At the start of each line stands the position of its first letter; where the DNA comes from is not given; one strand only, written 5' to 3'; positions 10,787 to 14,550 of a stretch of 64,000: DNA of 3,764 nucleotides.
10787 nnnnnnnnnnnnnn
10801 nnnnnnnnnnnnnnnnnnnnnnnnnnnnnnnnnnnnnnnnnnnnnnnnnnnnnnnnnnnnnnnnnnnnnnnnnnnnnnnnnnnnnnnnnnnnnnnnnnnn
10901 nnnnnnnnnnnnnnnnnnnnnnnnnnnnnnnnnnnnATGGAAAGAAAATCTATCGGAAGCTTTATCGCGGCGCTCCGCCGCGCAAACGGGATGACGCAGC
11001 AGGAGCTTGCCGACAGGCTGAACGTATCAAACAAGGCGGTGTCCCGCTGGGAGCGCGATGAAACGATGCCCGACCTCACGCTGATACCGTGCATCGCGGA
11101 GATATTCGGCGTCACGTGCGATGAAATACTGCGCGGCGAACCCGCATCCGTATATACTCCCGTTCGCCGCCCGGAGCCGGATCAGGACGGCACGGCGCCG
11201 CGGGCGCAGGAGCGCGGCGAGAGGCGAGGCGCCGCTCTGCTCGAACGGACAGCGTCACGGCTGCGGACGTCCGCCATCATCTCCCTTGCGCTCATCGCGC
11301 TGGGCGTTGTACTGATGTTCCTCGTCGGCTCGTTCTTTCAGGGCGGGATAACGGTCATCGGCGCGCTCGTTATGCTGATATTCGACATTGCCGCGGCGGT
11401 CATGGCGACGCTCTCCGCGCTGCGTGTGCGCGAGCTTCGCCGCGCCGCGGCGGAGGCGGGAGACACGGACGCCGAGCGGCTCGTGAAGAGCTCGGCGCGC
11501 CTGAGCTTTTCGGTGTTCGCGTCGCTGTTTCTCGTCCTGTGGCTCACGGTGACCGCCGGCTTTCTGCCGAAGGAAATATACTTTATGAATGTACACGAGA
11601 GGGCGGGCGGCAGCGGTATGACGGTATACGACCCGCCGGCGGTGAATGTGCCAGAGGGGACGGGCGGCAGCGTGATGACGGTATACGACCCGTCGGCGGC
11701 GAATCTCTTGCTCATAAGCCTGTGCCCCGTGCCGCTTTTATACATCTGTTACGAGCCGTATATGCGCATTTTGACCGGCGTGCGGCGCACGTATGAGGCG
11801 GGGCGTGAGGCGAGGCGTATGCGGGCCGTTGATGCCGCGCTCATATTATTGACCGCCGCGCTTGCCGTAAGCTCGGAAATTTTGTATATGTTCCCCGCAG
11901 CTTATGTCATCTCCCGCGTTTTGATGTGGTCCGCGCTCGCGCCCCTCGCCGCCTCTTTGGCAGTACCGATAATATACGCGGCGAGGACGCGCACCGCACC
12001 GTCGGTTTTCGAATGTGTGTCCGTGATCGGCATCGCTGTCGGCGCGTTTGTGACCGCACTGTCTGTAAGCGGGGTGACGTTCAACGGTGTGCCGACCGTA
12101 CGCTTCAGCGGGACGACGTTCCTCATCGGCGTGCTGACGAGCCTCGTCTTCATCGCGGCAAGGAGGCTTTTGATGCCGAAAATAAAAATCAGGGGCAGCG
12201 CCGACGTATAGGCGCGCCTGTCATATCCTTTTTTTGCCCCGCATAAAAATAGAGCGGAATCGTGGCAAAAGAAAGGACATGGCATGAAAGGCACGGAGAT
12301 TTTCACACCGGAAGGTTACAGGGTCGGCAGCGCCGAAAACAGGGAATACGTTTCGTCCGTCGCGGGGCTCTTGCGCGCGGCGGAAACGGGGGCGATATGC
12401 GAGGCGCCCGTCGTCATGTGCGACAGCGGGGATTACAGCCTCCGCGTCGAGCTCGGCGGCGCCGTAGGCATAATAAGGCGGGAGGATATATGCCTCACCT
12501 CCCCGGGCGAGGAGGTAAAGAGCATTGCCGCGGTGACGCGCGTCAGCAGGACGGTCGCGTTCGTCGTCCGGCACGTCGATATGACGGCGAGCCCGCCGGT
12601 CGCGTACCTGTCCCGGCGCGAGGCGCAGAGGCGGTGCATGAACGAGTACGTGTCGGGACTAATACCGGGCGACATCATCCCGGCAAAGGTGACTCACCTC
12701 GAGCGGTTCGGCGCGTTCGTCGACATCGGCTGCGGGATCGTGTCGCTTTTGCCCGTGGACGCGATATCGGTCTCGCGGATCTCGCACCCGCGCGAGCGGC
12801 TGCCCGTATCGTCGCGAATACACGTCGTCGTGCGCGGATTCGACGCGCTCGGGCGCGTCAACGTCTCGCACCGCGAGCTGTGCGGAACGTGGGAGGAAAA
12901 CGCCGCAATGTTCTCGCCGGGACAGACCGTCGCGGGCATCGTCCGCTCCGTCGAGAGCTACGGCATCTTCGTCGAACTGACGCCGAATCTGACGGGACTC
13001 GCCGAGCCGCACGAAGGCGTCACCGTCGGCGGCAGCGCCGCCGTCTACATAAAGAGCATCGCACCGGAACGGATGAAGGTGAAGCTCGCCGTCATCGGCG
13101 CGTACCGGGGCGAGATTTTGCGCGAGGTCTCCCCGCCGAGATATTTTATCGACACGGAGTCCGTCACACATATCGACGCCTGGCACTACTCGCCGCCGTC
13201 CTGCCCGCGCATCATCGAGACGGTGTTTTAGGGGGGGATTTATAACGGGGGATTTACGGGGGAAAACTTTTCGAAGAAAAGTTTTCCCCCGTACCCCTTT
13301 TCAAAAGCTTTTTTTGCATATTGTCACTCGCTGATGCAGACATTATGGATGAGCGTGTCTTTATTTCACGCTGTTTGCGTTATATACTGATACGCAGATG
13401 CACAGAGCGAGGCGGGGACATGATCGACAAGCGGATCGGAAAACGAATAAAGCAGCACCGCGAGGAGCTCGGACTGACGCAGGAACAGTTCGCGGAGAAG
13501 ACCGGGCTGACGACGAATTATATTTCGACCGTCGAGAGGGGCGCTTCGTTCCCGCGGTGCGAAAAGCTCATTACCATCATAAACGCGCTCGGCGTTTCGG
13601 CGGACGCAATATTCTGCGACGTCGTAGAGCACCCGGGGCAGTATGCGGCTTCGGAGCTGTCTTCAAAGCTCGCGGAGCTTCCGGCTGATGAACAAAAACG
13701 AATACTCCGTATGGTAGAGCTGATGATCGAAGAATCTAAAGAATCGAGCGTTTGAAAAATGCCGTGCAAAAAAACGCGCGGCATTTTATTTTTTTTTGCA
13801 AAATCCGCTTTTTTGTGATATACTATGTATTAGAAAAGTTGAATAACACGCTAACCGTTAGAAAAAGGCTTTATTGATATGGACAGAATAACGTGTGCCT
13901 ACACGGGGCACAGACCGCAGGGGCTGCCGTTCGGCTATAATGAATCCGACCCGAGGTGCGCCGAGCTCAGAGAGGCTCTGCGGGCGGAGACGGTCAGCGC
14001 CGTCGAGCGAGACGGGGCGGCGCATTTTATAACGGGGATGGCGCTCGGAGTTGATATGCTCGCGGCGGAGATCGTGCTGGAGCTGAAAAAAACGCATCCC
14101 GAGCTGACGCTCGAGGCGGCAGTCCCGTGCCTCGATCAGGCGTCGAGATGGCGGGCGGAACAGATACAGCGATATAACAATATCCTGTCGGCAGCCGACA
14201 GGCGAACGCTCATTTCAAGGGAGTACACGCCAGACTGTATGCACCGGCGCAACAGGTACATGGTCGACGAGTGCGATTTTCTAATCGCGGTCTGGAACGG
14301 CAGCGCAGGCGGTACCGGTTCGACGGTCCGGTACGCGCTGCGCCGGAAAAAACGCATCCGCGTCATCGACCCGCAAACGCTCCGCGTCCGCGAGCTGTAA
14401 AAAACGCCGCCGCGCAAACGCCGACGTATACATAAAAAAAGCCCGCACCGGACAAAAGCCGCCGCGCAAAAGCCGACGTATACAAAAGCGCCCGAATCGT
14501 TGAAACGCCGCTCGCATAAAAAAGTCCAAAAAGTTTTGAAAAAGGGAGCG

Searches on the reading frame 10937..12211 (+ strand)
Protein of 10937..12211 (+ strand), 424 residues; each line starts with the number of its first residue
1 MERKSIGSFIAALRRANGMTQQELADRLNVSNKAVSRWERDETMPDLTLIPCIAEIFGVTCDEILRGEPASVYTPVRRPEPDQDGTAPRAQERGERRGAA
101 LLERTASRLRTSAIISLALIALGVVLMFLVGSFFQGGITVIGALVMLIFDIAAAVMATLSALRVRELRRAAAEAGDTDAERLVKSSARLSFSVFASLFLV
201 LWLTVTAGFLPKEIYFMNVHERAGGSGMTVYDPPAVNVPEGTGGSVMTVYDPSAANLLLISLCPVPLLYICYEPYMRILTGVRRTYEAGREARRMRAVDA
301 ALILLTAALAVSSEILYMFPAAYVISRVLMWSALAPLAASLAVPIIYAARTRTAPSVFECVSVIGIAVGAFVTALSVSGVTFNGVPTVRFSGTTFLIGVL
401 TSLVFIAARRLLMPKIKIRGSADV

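Call 12: find_encoding_contigs(protein=window:10937-12211:+, flank=10000, max_places=10)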
Protein window:10937-12211:+ (424 aa): no gene with exactly this product is on record in the collection.

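Call 14: search_protein_families(library=pfam, proteins=[window:10937-12211:+])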
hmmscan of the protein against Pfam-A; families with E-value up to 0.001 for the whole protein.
window:10937-12211:+ (424 aa): 6 families
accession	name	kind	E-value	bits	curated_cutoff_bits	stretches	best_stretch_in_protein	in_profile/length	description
PF01381.28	HTH_3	-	6.8e-14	52.1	23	1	10-64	1-55/55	Helix-turn-helix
PF13560.12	HTH_31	-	7.5e-09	36.2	27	1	6-63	2-60/64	Helix-turn-helix domain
PF12844.13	HTH_19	-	3.4e-06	27.3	30.2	1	7-68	1-62/64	Helix-turn-helix domain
PF13384.12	HTH_23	-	7.3e-05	22.9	24.6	1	11-38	10-37/50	Homeodomain-like domain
PF13412.12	HTH_24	-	0.00083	19.3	21.9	0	11-37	10-36/48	Winged helix-turn-helix DNA-binding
PF13443.12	HTH_26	-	0.001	19.7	22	0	13-66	5-59/63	Cro/C1-type HTH DNA-binding domain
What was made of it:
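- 10937..12211 (+): Downstream gene (context only): an N-terminal HTH_3 (XRE-type) domain plus a long hydrophobic C-terminal part. Pfam HTH_3, E = 6.8e-14 (call 14).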

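Call 47: find_homologous_proteins(query=window:10937-12211:+, max_evalue=1e-30)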
Query window:10937-12211:+ (424 aa): 329 proteins with E <= 1e-30 among 8000 candidates; the best 120 are listed.
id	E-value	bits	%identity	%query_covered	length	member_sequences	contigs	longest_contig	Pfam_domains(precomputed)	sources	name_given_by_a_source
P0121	1.1e-230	784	88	100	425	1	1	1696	PF12844.14,PF01381.29,PF13560.13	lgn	-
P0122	2.3e-214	730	86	98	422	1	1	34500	PF12844.14,PF01381.29,PF13560.13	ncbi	-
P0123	1.1e-157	543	100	62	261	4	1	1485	-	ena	-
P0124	1.3e-76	276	65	51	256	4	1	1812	PF12844.14,PF01381.29,PF13560.13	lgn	-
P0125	1.8e-74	269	41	98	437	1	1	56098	PF12844.14,PF01381.29,PF13560.13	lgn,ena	-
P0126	9.4e-74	267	39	99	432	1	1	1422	PF01381.29,PF13560.13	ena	-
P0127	8.8e-69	251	40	98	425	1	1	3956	PF12844.14,PF01381.29,PF13560.13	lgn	-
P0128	2.0e-60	223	47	72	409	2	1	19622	PF12844.14,PF01381.29,PF13560.13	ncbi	-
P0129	4.8e-50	189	39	67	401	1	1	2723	PF01381.29,PF13560.13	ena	-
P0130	1.5e-44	171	46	47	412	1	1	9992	PF12844.14,PF01381.29,PF13560.13,PF13443.13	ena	-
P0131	5.6e-43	166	34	83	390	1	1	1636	PF12844.14,PF13384.13,PF01381.29,PF13560.13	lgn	-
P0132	4.7e-42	163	61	30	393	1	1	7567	PF12844.14,PF01381.29,PF13560.13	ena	-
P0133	3.1e-41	160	49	47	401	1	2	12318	PF12844.14,PF01381.29,PF13560.13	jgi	-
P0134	4.2e-41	159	53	40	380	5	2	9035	PF12844.14,PF01381.29,PF13560.13,PF13443.13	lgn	-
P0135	1.0e-40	158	37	83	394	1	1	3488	PF12844.14,PF01381.29,PF13560.13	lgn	-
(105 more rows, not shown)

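Call 48: find_encoding_contigs(protein=P0121, flank=3000, max_places=5)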
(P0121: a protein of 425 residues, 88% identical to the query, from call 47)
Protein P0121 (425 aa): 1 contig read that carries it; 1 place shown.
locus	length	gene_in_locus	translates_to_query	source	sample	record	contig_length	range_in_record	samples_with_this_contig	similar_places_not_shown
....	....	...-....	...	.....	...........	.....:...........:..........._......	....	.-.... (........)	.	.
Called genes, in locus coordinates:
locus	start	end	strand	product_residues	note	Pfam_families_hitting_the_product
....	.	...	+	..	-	?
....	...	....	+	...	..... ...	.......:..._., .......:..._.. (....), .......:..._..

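Call 49: find_encoding_contigs(protein=P0124, flank=3000, max_places=5)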
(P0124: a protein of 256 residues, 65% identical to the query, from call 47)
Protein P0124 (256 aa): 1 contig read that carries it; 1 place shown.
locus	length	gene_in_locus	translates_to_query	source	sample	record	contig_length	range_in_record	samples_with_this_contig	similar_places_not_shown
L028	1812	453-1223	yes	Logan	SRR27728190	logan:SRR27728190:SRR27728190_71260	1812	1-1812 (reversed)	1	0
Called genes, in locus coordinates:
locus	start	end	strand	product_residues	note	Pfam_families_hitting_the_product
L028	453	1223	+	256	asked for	PF12844:HTH_19 (weak), PF13560:HTH_31, PF01381:HTH_3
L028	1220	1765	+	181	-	-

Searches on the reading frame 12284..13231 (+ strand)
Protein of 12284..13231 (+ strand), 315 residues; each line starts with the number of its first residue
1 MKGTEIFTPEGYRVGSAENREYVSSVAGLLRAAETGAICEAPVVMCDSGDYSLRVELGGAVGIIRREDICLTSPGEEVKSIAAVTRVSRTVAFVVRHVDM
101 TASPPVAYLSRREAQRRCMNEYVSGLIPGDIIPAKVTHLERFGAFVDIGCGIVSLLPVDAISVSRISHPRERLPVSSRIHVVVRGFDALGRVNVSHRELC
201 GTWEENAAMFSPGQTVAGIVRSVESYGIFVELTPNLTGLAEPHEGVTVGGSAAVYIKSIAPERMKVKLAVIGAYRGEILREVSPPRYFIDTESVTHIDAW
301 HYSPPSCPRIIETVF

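Call 14: search_protein_families(library=pfam, proteins=[window:12284-13231:+])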
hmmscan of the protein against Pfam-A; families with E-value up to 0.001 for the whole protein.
window:12284-13231:+ (315 aa): 2 families
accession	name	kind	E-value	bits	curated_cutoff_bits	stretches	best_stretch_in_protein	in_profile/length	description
PF00575.29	S1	-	9.7e-18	64.8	22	1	128-196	4-73/74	S1 RNA binding domain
PF23459.1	S1_RRP5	-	5e-05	24.2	27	0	212-240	3-31/72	RRP5 S1 domain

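Call 71: find_encoding_contigs(protein=window:12284-13231:+, flank=3500, max_places=10)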
Protein window:12284-13231:+ (315 aa): no gene with exactly this product is on record in the collection.
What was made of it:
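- Tried and rejected: The XRE and S1 proteins of the window are not on record (calls 12, 71).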

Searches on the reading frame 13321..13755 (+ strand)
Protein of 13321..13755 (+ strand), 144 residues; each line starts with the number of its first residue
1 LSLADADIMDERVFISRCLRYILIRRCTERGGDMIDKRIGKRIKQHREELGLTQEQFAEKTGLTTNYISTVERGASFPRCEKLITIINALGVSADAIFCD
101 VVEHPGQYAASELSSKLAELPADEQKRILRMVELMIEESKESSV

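Call 14: search_protein_families(library=pfam, proteins=[window:13321-13755:+])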
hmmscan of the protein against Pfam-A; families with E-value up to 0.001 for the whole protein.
window:13321-13755:+ (144 aa): 4 families
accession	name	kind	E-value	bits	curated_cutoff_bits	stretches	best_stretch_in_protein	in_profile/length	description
PF01381.28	HTH_3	-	2.6e-12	47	23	1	43-95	1-53/55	Helix-turn-helix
PF12844.13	HTH_19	-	1.2e-11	44.7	30.2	1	40-98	1-59/64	Helix-turn-helix domain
PF13560.12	HTH_31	-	1.5e-11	44.9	27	1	39-95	2-59/64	Helix-turn-helix domain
PF13413.12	HTH_25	-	0.00084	19.6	24.6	0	44-74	3-33/62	Helix-turn-helix domain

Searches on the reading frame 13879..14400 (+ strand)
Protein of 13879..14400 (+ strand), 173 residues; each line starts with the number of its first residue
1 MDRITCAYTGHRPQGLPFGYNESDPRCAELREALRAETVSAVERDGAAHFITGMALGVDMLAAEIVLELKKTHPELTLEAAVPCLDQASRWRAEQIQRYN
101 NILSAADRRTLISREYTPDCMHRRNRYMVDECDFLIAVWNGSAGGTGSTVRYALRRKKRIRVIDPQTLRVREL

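Call 14: search_protein_families(library=pfam, proteins=[window:13879-14400:+])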
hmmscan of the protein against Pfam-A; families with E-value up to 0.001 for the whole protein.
window:13879-14400:+ (173 aa): 2 families
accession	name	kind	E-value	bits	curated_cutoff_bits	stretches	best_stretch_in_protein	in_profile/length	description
PF06908.16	YpsA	-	1.8e-24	87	27.7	1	7-166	2-166/168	YspA SLOG family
PF02481.21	DNA_processg_A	-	1.7e-05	24.5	29.6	1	49-165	76-189/212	DNA recombination-mediator protein A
